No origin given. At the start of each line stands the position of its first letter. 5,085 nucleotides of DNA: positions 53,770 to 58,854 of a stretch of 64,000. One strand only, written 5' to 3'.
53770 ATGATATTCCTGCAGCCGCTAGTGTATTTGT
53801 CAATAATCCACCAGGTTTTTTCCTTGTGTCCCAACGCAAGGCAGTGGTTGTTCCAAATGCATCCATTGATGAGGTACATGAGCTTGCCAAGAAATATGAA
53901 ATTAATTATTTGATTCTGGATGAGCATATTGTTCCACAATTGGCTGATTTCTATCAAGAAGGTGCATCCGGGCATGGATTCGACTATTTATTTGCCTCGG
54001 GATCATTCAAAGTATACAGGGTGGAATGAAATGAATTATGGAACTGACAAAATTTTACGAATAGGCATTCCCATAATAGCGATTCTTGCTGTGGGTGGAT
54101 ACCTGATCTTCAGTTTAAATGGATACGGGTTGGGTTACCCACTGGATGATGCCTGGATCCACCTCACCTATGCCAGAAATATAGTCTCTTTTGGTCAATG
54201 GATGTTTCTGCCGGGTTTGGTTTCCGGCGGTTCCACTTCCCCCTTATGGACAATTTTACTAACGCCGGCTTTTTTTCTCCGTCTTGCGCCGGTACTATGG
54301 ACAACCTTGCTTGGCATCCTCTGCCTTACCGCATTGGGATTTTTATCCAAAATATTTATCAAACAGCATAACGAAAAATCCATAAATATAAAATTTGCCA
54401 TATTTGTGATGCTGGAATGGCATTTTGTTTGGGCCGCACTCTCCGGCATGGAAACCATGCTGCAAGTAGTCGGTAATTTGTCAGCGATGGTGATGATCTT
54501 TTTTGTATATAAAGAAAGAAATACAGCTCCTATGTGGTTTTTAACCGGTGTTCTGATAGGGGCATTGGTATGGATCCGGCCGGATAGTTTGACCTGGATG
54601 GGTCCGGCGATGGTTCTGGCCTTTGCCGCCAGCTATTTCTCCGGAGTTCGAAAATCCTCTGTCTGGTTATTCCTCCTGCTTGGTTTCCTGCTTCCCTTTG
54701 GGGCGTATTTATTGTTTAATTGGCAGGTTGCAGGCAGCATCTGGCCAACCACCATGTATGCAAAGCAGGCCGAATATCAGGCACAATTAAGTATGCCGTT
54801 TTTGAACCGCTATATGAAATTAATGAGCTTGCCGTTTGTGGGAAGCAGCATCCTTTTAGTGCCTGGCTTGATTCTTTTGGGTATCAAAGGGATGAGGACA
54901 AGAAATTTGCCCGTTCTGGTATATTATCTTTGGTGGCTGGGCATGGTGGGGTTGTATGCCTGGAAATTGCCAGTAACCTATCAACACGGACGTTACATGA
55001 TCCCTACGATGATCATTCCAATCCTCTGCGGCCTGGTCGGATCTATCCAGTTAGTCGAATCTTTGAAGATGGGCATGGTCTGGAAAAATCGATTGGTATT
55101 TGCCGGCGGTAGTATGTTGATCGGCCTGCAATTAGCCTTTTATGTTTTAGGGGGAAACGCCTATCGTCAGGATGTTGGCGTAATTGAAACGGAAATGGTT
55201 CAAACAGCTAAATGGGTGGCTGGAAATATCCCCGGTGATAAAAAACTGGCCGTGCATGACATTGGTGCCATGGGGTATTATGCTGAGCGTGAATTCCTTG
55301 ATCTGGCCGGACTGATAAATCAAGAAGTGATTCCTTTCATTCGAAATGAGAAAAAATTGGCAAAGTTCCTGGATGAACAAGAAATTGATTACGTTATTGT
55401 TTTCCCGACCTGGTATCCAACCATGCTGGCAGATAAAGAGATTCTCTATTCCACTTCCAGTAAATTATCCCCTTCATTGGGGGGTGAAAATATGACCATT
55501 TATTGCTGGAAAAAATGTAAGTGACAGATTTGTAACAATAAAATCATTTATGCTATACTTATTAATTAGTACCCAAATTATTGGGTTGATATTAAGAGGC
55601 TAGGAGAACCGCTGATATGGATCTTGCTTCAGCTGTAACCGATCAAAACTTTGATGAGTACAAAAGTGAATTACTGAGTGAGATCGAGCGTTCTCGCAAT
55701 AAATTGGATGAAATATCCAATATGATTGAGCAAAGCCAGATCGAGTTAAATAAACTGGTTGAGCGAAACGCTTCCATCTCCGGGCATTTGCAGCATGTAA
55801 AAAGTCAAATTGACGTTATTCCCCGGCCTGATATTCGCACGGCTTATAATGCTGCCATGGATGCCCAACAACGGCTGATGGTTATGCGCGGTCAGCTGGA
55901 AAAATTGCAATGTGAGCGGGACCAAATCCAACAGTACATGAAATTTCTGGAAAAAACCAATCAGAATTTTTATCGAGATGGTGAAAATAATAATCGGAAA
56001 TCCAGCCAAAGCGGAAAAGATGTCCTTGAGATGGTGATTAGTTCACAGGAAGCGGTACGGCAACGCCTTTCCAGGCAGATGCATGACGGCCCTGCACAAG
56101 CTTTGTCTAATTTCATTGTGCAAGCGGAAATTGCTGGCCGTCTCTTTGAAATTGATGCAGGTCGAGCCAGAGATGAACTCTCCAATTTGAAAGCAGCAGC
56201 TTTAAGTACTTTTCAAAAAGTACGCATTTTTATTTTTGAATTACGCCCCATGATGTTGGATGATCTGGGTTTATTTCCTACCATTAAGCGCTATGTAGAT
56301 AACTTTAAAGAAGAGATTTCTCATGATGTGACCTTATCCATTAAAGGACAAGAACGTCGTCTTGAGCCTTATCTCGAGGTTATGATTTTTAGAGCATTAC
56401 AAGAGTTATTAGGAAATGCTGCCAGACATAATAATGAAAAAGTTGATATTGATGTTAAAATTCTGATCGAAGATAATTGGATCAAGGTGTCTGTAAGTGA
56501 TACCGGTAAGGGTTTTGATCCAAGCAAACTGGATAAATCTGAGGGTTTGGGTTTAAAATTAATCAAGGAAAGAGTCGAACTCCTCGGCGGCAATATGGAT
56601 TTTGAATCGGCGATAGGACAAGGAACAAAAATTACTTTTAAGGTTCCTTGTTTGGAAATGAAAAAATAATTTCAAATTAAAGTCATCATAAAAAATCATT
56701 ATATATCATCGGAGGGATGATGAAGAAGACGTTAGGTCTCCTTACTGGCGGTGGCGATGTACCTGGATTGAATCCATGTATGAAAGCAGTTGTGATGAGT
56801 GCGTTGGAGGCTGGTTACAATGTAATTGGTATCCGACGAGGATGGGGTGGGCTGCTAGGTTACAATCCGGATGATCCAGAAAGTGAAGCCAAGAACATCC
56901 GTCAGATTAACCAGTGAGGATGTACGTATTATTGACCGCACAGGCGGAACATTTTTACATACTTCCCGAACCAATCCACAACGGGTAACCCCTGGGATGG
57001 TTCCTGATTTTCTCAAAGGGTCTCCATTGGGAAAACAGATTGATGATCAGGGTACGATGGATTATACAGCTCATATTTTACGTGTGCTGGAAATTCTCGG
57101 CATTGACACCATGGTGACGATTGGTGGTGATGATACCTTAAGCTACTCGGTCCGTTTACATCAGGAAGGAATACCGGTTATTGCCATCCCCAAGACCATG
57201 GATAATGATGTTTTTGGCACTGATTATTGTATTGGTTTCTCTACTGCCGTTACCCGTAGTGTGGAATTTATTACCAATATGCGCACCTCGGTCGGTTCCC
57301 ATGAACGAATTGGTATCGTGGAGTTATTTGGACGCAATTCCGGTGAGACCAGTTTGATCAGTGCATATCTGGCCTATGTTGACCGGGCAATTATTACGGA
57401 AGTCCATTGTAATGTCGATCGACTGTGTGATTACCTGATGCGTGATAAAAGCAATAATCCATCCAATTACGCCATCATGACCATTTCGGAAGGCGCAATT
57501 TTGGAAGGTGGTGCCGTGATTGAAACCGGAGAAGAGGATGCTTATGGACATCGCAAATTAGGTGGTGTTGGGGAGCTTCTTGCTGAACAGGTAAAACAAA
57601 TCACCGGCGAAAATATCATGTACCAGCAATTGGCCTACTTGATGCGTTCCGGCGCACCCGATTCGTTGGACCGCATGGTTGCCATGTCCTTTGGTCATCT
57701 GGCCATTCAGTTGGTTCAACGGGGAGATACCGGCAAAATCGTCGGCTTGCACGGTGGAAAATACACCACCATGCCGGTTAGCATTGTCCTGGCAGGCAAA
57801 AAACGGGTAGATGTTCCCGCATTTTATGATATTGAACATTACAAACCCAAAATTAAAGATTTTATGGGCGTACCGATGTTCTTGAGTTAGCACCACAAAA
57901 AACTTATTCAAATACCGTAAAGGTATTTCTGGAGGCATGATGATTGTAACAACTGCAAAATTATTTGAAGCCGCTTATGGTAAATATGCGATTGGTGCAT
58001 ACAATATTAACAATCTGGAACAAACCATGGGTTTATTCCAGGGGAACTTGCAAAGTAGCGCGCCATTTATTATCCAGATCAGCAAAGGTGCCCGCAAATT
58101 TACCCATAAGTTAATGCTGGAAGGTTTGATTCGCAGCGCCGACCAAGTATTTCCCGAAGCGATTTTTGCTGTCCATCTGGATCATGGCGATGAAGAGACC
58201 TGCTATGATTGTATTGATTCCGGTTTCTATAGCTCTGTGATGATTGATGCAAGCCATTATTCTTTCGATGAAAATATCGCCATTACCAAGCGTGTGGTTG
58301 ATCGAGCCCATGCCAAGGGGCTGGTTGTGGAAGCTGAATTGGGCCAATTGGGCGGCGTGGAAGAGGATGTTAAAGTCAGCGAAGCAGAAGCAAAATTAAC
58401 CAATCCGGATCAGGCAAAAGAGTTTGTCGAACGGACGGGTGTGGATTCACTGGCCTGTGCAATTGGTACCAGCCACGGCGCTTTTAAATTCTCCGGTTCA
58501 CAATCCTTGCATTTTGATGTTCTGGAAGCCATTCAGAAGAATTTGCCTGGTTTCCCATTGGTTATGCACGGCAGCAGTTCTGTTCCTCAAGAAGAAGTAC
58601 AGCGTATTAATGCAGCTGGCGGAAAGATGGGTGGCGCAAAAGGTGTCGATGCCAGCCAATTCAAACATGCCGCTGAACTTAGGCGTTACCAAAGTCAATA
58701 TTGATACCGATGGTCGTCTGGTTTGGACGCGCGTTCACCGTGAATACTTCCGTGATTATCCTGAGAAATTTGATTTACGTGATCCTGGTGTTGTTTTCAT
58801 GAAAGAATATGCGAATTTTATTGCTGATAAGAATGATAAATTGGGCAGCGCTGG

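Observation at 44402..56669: Array of seven paralogous GT-C-fold (ArnT/PMT/GT39-like) membrane glycosyltransferase-like genes with embedded nitrilase and a soluble histidine kinase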

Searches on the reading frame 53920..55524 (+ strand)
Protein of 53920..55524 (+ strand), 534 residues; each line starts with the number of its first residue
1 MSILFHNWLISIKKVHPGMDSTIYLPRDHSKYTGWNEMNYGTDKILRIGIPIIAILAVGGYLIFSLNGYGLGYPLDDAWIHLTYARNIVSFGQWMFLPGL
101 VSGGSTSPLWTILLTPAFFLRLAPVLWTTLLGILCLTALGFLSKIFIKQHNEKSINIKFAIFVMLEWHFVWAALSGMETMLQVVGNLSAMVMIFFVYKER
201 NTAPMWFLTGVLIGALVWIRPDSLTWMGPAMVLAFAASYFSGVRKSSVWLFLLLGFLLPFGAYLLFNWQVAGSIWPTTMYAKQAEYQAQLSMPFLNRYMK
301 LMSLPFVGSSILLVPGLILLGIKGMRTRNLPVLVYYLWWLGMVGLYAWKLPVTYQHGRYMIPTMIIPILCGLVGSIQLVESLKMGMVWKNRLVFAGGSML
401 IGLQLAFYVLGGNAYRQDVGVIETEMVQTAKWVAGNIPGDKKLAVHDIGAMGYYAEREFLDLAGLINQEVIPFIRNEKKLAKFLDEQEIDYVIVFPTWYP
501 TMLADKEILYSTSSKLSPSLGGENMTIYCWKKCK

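Call 4: search_protein_families(library=pfam, proteins=[window:53920-55524:+], max_evalue=0.1)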
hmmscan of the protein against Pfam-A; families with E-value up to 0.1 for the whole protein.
window:53920-55524:+ (534 aa): 0 families

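Call 5: search_protein_families(library=ncbifam, proteins=[window:53920-55524:+], max_evalue=0.1)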
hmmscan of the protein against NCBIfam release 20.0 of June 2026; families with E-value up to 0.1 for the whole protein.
window:53920-55524:+ (534 aa): 1 family
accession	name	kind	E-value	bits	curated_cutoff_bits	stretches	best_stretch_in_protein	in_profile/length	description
NF047440.1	LA3751_2_3_fam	subfamily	3.6e-10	39.3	200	1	117-377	90-355/460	LA_3751/LA_3752 family putative glycosyltransferase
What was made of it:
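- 53974..55524 (+): Gene G: GT-C protein of 497-516 aa. The probable true start is 54031, 2 nt after the F stop codon. A below-cutoff NCBIfam hit is to the LA_3751/LA_3752 putative glycosyltransferase family (call 5).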

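Call 11: search_solved_structures(query=window:53974-55524:+, max_evalue=10)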
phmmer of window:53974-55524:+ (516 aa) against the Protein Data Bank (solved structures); distinct sequences matched with E-value up to 10: 0.

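Call 34: find_homologous_proteins(query=window:53974-55524:+, max_evalue=0.001)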
Query window:53974-55524:+ (516 aa): 3391 proteins with E <= 0.001 among 8000 candidates; the best 120 are listed.
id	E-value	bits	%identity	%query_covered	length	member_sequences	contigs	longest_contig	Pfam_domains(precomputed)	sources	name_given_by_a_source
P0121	0.0e+0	1172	100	100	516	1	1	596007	-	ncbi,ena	-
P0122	3.7e-246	836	72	96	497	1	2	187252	-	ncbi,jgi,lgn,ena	jgi:hypothetical protein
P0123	5.1e-242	822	70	96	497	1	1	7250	-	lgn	-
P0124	1.5e-216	738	64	96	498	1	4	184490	-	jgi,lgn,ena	jgi:hypothetical protein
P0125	3.1e-192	658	58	96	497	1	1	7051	-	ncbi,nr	ncbi:MAG: hypothetical protein JEZ00_21565 [Anaerolineaceae bacterium]|nr:hypothetical protein [Anae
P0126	4.2e-192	658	60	93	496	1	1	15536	-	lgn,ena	-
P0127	3.2e-190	651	58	94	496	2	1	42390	-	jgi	jgi:hypothetical protein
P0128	7.7e-185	634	57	94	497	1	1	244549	-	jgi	jgi:hypothetical protein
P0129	7.6e-184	630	57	96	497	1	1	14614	-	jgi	jgi:hypothetical protein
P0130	8.8e-179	614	54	96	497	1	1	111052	-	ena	-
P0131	1.7e-131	458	45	94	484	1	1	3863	-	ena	-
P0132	2.2e-128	447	46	94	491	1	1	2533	-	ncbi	-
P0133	4.7e-128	446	45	93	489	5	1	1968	-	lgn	-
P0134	9.5e-127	442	45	94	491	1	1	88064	-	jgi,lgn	jgi:hypothetical protein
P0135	1.4e-126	441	45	94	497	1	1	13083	-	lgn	-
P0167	5.3e-122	426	45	95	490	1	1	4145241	-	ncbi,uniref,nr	ncbi:hypothetical protein LARV_02403 [Longilinea arvoryzae]|uniref:Glycosyltransferase RgtA/B/C/D-li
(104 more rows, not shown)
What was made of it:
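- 53974..55524 (+): Some orthologs are named arabinofuranosyltransferase by JGI (call 34).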

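Call 37: search_solved_structures(query=A2, max_evalue=10, show_alignments=1)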
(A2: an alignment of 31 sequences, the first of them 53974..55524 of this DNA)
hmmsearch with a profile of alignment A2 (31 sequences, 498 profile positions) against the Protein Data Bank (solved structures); distinct sequences matched with E-value up to 10: 0.

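Call 45: predict_structure(alignment_id=A2)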
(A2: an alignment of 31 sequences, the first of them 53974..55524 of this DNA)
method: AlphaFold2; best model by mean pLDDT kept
length: 516 residues; sequences in the alignment: 31
mean_pLDDT: 89.4   pTM: 0.90
mean pLDDT of the five models: 89.4, 88.2, 88.2, 87.0, 85.3
residues with pLDDT >= 90: 391; 70-90: 79; 50-70: 26; < 50: 20
segments of 3 or more residues with pLDDT < 50: 1-4, 6-21
pLDDT, mean of each block of 10 residues (from residue 1): 46 45 74 96 95 92 95 92 80 97 96 98 95 74 93 94 97 95 92 98 95 94 73 97 95 81 71 86 92 96 97 96 93 62 94 95 93 94 95 95 96 97 94 93 87 89 96 95 95 95 95 81
secondary structure, 60 per line:
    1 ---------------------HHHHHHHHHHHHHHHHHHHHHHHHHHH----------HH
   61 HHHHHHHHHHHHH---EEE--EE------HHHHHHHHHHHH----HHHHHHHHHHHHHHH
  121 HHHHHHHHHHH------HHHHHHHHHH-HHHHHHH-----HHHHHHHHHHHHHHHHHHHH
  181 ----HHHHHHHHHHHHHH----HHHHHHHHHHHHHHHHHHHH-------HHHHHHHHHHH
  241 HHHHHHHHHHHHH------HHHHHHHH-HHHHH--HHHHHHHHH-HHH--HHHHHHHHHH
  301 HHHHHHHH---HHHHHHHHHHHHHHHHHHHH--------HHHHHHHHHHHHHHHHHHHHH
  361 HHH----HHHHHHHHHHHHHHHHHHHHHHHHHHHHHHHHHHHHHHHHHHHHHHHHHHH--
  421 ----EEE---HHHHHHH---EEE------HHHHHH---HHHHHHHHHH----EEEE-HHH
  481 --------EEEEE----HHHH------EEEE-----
elements in order: H22-48 H59-73 E77-79 H90-101 H106-131 H138-147 H149-155 H161-180 H185-198 H203-222 H230-253 H260-267 H269-273 H276-284 H291-308 H312-331 H340-363 H368-418 E425-427 H431-437 E441-443 H450-455 H459-468 E473-476 E489-493 H498-501 E508-511
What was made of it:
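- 53974..55524 (+): AlphaFold model has pLDDT 89.4 and pTM 0.90 (call 45).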

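Call 58: find_encoding_contigs(protein=P0167, flank=10000, max_places=1)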
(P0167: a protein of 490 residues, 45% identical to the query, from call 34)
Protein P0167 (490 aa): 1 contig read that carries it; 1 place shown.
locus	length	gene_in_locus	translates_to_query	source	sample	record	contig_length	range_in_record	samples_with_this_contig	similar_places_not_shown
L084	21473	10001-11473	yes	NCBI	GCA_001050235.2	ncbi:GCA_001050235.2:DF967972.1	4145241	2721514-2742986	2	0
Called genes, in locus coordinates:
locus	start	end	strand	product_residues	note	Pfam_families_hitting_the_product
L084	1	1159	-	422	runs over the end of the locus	-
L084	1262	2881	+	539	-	-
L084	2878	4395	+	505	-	-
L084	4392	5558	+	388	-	PF09594:GT87 (weak)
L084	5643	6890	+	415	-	PF09594:GT87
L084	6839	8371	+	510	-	PF13231:PMT_2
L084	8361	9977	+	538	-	-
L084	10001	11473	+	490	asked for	-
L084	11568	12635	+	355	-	PF05384:DegS (weak), PF07730:HisKA_3, PF02518:HATPase_c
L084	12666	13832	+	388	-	PF00365:PFK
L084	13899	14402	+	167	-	PF00293:NUDIX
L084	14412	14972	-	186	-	PF03602:Cons_hypoth95, PF05175:MTS, PF13649:Methyltransf_25 (weak)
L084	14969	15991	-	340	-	PF01208:URO-D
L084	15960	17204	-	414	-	PF01078:Mg_chelatase (faint), PF13401:AAA_22 (faint), PF07728:AAA_5 (faint), PF17863:AAA_lid_2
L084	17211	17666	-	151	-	PF04138:GtrA_DPMS_TM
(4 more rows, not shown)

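Call 59: find_encoding_contigs(protein=P0121, flank=10000, max_places=2)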
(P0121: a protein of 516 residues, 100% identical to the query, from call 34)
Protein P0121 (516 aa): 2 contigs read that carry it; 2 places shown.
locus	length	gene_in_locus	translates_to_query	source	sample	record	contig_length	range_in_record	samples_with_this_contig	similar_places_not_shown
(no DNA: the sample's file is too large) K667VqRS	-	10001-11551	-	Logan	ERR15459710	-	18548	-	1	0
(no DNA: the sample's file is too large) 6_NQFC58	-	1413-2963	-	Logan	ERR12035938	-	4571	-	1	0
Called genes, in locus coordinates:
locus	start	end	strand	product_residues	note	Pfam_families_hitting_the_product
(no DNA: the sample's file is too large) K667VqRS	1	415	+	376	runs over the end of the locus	PF00583:Acetyltransf_1 (faint)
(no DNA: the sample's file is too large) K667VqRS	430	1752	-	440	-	PF13231:PMT_2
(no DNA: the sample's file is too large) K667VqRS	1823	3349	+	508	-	-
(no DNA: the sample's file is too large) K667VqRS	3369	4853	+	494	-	-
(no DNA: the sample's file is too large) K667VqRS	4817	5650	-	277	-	PF00795:CN_hydrolase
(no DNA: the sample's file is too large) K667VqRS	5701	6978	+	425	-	PF09594:GT87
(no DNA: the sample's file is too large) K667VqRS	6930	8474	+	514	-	PF13231:PMT_2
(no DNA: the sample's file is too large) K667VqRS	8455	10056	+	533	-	-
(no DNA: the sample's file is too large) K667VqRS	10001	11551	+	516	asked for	-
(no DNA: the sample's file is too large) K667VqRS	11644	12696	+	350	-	PF05384:DegS (weak), PF07730:HisKA_3, PF13581:HATPase_c_2 (weak), PF02518:HATPase_c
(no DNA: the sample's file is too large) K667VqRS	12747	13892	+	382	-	?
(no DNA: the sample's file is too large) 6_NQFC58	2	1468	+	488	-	?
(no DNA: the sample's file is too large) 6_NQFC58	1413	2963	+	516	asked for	-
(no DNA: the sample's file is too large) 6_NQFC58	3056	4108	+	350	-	PF05384:DegS (weak), PF07730:HisKA_3, PF13581:HATPase_c_2 (weak), PF02518:HATPase_c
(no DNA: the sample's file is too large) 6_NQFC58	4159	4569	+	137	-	?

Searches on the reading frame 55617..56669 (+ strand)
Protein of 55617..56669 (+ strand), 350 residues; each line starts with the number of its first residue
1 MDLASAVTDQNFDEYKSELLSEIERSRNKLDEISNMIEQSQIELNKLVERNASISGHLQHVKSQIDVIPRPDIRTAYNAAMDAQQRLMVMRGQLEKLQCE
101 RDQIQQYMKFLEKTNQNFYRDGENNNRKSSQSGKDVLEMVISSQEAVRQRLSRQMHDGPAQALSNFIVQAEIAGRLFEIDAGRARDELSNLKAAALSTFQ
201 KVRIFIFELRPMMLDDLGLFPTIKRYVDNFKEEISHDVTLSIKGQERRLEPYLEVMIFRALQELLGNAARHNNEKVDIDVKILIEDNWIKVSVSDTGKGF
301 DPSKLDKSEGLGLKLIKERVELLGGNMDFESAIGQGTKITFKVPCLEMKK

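Call 4: search_protein_families(library=pfam, proteins=[window:55617-56669:+], max_evalue=0.1)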
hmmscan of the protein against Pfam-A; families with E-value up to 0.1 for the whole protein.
window:55617-56669:+ (350 aa): 15 families
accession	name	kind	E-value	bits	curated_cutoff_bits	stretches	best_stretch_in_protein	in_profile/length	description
PF02518.31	HATPase_c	-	1.9e-18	67.4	26.4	1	256-344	5-108/111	Histidine kinase-, DNA gyrase B-, and HSP90-like ATPase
PF07730.19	HisKA_3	-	4.3e-13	50.1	24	1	148-212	2-66/68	Histidine kinase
PF05384.16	DegS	-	7.7e-07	29.2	27.6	1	21-114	27-120/159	Sensor protein DegS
PF13581.12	HATPase_c_2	-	1.2e-06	29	27.4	1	260-321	35-110/127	Histidine kinase-like ATPase domain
PF02090.21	SPAM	-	0.0033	17.8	35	1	25-128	9-111/142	Salmonella surface presentation of antigen gene type M protein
PF13589.12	HATPase_c_3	-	0.013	16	25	1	258-311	4-54/137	Histidine kinase-, DNA gyrase B-, and HSP90-like ATPase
PF23921.1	DUF7260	-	0.014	15.2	27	1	2-103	98-195/242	Domain of unknown function (DUF7260)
PF24423.1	OVT1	-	0.015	16.2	30.9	1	10-67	25-82/100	Major antigen, helical domain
PF07072.16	ZapD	-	0.024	14.8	27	1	14-65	40-91/210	Cell division protein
PF01496.24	V_ATPase_I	-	0.028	12.8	30.7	1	29-149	31-146/815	V-type ATPase 116kDa subunit family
PF09824.15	ArsR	-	0.046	13.8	28.6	1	6-55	100-149/159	ArsR transcriptional regulator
PF19691.4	DUF6192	-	0.055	13.5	27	0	66-107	123-162/248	Family of unknown function (DUF6192)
PF07889.17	DUF1664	-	0.059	13.9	34.6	1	11-66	56-111/124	Protein of unknown function (DUF1664)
PF05278.17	PEARLI-4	-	0.076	13.1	29.9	0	57-116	166-224/234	Arabidopsis phospholipase-like protein (PEARLI 4)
PF23151.1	NuiA_2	-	0.08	13.5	27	0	105-155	4-50/154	NuiA-like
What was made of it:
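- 55617..56669 (+): Soluble DegS-like HisKA_3 histidine kinase. It is the last gene of the D-G unit and has no cognate regulator nearby. Pfam HisKA_3 50.1 bits, HATPase_c 67.4 bits, DegS 29.2 bits (call 4).
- Checked: A soluble HisKA_3 + HATPase_c kinase lies at 55617-56669 (call 4).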

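Call 5: search_protein_families(library=ncbifam, proteins=[window:55617-56669:+], max_evalue=0.1)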
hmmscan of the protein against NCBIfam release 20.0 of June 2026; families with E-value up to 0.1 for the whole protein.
window:55617-56669:+ (350 aa): 53 families (the best 25 are shown)
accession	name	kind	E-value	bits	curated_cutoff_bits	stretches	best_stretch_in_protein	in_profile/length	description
NF052443.1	SensHisKinMctS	equivalog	2.4e-33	115.1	700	1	130-345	233-448/457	two-component system sensor histidine kinase MctS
NF008649.0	PRK11644.1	equivalog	2.6e-30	105.6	408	1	132-345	288-496/499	signal transduction histidine-protein kinase/phosphatase UhpB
NF052531.1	Strep_LiaS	equivalog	7e-23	81.4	450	1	104-345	96-327/328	envelope stress sensor histidine kinase LiaS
NF008184.0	PRK10935.1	equivalog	1e-16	60.7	553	1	20-344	240-558/565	nitrate/nitrite two-component system sensor histidine kinase NarQ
NF047322.1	HK_morpho_MacS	equivalog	8.5e-15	54.8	300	1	141-344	176-367/367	MacS family sensor histidine kinase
NF007896.0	PRK10600.1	equivalog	1.7e-12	46.8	578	1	148-340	391-580/598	nitrate/nitrite two-component system sensor histidine kinase NarX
NF047786.1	his_kin_MadS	equivalog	2.3e-12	46.7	500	1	145-344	228-434/434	MadS family sensor histidine kinase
NF008298.1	PRK11086.1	subfamily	1e-09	37.4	520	1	263-345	430-525/529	DcuS/MalK family sensor histidine kinase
NF047874.1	MASE3_PAS_HK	subfamily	2.4e-08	33.2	560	1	257-348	520-628/655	MASE3 domain-containing sensor histidine kinase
NF046044.1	PnpS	equivalog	7.1e-08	31.9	400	2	219-305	247-334/390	two-component system histidine kinase PnpS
NF008312.0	PRK11100.1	equivalog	1e-07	31.2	356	1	226-343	338-472/477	two-component system sensor histidine kinase CreC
TIGR02966.1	phoR_proteo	equivalog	1.8e-07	30.5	334.2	1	233-341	208-331/333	phosphate regulon sensor histidine kinase PhoR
TIGR01386.1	cztS_silS_copS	subfamily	2.4e-07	30.1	292.55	1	226-306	324-403/457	heavy metal sensor histidine kinase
TIGR02916.1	PEP_his_kin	equivalog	3.2e-07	29.3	300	1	232-344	563-679/679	XrtA/PEP-CTERM system histidine kinase PrsK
NF008468.0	PRK11360.1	equivalog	5.2e-07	28.4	646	1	258-347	508-610/616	two-component system sensor histidine kinase AtoS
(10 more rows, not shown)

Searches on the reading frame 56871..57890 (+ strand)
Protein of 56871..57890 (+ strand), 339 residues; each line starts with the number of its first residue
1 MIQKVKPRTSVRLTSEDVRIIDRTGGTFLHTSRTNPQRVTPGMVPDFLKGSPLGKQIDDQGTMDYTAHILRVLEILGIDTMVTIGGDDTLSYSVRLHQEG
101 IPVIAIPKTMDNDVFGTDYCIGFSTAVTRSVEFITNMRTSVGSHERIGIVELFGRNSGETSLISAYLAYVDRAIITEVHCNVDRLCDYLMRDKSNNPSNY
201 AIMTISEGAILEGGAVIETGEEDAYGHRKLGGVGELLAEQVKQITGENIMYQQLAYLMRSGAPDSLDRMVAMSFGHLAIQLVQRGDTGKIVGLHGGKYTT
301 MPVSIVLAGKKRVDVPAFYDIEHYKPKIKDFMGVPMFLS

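Call 25: search_protein_families(library=pfam, proteins=[window:56871-57890:+], max_evalue=0.001)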
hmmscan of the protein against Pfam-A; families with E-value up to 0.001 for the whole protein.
window:56871-57890:+ (339 aa): 2 families
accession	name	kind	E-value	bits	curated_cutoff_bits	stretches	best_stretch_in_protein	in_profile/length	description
PF00365.25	PFK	-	1.4e-50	172.6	30.9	1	11-281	48-276/277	Phosphofructokinase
PF01513.26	NAD_kinase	-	0.00079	20.2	25.5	0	65-107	60-103/130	ATP-NAD kinase N-terminal domain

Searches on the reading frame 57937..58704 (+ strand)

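Call 25: search_protein_families(library=pfam, proteins=[window:57937-58704:+], max_evalue=0.001)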
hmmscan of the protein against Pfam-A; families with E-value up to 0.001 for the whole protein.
window:57937-58704:+ (255 aa): 1 family
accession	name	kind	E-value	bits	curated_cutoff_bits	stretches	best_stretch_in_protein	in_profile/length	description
PF01116.26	F_bP_aldolase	-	4e-71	240.2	25.5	1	5-228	2-223/277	Fructose-bisphosphate aldolase class-II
